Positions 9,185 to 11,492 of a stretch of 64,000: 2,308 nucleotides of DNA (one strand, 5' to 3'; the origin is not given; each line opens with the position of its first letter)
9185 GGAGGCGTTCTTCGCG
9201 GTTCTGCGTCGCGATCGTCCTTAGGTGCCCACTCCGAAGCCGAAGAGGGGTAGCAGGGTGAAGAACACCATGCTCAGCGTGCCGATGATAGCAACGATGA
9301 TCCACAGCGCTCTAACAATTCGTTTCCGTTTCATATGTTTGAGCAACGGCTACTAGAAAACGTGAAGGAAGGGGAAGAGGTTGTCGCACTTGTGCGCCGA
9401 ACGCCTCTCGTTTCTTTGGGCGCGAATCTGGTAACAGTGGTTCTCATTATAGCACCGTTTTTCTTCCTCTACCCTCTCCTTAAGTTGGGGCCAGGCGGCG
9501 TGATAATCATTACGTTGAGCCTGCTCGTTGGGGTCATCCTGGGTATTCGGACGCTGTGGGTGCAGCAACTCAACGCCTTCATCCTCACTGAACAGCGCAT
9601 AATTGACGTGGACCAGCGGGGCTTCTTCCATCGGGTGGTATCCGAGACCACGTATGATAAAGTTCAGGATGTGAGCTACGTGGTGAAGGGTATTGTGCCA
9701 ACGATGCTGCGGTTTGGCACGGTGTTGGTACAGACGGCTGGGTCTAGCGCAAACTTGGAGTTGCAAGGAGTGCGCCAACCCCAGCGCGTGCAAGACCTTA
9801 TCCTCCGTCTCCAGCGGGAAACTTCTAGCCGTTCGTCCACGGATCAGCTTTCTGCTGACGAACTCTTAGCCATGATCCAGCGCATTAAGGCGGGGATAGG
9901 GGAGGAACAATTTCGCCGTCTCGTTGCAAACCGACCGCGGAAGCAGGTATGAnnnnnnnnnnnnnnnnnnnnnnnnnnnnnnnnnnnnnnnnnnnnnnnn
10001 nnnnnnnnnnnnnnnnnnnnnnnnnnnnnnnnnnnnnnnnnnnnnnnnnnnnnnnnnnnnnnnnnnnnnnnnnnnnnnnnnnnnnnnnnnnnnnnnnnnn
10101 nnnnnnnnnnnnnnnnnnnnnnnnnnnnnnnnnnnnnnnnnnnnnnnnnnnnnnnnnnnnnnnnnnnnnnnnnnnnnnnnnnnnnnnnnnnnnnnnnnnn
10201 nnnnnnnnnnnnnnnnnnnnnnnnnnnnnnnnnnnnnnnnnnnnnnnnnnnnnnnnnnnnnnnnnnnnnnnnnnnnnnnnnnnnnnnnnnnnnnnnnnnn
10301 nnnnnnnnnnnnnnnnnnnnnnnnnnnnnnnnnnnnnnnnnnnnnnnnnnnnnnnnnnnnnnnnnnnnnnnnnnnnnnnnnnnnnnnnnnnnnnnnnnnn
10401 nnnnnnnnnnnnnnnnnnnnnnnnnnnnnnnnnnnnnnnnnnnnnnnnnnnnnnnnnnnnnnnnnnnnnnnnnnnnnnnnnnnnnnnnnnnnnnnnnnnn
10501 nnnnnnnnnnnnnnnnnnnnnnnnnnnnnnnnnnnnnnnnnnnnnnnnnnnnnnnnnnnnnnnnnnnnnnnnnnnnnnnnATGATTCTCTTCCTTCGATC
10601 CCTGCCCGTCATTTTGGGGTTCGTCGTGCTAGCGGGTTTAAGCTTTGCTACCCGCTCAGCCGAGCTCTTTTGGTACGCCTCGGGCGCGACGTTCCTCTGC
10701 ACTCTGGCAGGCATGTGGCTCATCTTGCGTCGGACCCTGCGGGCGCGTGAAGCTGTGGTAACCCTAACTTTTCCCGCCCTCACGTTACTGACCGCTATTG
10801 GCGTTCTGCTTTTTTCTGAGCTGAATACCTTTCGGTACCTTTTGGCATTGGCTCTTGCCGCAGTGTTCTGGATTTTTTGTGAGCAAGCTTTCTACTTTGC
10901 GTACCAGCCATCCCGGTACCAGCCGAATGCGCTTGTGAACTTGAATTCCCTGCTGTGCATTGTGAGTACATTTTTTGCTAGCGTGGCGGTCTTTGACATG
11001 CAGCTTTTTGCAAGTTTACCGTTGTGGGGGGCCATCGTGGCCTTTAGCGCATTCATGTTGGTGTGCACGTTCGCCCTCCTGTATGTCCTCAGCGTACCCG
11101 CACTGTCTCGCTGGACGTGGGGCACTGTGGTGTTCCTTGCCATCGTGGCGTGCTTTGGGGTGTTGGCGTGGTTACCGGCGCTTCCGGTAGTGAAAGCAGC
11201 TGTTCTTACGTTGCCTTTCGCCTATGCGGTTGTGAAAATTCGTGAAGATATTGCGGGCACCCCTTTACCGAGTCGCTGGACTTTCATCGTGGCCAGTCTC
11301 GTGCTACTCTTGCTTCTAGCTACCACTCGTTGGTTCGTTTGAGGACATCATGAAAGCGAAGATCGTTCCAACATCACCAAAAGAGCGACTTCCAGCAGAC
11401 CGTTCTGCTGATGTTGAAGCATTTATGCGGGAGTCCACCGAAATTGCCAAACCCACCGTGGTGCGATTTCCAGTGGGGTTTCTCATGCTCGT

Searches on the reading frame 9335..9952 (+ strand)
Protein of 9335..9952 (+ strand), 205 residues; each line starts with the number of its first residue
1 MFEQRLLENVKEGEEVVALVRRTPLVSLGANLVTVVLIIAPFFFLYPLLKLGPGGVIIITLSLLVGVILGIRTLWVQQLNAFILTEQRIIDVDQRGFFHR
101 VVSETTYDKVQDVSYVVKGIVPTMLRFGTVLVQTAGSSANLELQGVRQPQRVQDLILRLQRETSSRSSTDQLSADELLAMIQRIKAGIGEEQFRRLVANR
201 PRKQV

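Call 3: search_protein_families(library=pfam, proteins=[window:9335-9952:+], max_evalue=1)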
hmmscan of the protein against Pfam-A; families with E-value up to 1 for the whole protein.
window:9335-9952:+ (205 aa): 2 families
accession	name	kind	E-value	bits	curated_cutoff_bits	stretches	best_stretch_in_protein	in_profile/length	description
PF03703.20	bPH_2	-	2.1e-08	34.7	22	1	94-156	16-78/78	Bacterial PH domain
PF14470.12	bPH_3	-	0.0011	19.9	23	1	76-115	19-58/95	Bacterial PH domain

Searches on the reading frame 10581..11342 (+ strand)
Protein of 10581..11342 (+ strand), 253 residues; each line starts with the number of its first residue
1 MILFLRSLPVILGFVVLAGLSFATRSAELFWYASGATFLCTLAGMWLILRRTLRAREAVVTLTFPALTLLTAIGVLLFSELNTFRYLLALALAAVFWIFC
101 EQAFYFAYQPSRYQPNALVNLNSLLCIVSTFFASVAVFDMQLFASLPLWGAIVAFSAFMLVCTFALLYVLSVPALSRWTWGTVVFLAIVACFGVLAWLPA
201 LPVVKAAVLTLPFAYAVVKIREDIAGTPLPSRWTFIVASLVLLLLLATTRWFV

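Call 3: search_protein_families(library=pfam, proteins=[window:10581-11342:+], max_evalue=1)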
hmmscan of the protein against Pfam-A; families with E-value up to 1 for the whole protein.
window:10581-11342:+ (253 aa): 0 families

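Call 4: search_protein_families(library=ncbifam, proteins=[window:10581-11342:+], max_evalue=1)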
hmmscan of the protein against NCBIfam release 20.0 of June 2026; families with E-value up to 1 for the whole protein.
window:10581-11342:+ (253 aa): 0 families

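Call 52: find_homologous_proteins(query=A5, max_evalue=0.00001)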
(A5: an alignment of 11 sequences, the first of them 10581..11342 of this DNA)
Query A5 (11 sequences) (253 aa, profile of the alignment): 328 proteins with E <= 0.00001 among 8000 candidates; the best 120 are listed.
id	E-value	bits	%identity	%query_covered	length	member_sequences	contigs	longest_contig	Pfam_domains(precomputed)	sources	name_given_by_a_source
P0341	2.7e-76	275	100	100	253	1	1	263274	-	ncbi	-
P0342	6.4e-70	254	85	100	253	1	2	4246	-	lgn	-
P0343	1.5e-56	210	40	100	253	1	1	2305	-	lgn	-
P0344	5.3e-51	192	-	-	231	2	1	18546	PF18900.7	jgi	-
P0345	1.4e-50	191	54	100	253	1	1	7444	-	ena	-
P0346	1.6e-49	187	35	23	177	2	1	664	-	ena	-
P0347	6.3e-42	162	-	-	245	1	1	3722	PF18900.7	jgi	-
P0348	1.9e-40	157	-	-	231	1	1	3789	PF18900.7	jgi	-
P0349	4.3e-38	150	-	-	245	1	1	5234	PF18900.7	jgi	-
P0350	9.6e-36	142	21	74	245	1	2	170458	PF18900.7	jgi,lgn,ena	-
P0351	4.5e-35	140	-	-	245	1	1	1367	PF18900.7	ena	-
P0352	5.7e-35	139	-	-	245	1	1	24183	PF18900.7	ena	-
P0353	1.5e-34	138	-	-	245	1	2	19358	PF18900.7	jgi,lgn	-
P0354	3.4e-34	137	-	-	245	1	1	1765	PF18900.7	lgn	-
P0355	1.2e-33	135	-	-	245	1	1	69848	PF18900.7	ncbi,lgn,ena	-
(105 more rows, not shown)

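Call 61: predict_structure(alignment_id=A7)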
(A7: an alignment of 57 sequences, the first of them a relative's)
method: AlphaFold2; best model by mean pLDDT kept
length: 253 residues; sequences in the alignment: 57
mean_pLDDT: 88.5   pTM: 0.86
mean pLDDT of the five models: 88.5, 86.2, 85.5, 84.8, 84.3
residues with pLDDT >= 90: 176; 70-90: 50; 50-70: 23; < 50: 4
segments of 3 or more residues with pLDDT < 50: 250-253
pLDDT, mean of each block of 10 residues (from residue 1): 89 97 95 97 94 89 96 94 91 93 88 84 93 95 91 97 95 92 96 92 91 89 73 58 57 44
secondary structure, 60 per line:
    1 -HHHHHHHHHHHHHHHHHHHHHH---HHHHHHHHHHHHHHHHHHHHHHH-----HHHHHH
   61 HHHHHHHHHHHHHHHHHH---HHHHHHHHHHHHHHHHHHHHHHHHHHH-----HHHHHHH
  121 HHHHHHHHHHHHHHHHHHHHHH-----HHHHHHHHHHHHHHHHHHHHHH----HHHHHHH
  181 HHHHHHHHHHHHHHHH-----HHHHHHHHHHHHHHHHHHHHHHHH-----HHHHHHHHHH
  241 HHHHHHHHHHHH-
elements in order: H2-23 H27-49 H55-78 H82-108 H114-142 H148-169 H174-196 H202-225 H231-252
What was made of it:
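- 10581..11342 (+): DUF5656-family 9-TM membrane protein (253 aa), the invariant upstream partner. AF2 pLDDT 88.5, 9 helices (call 61).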
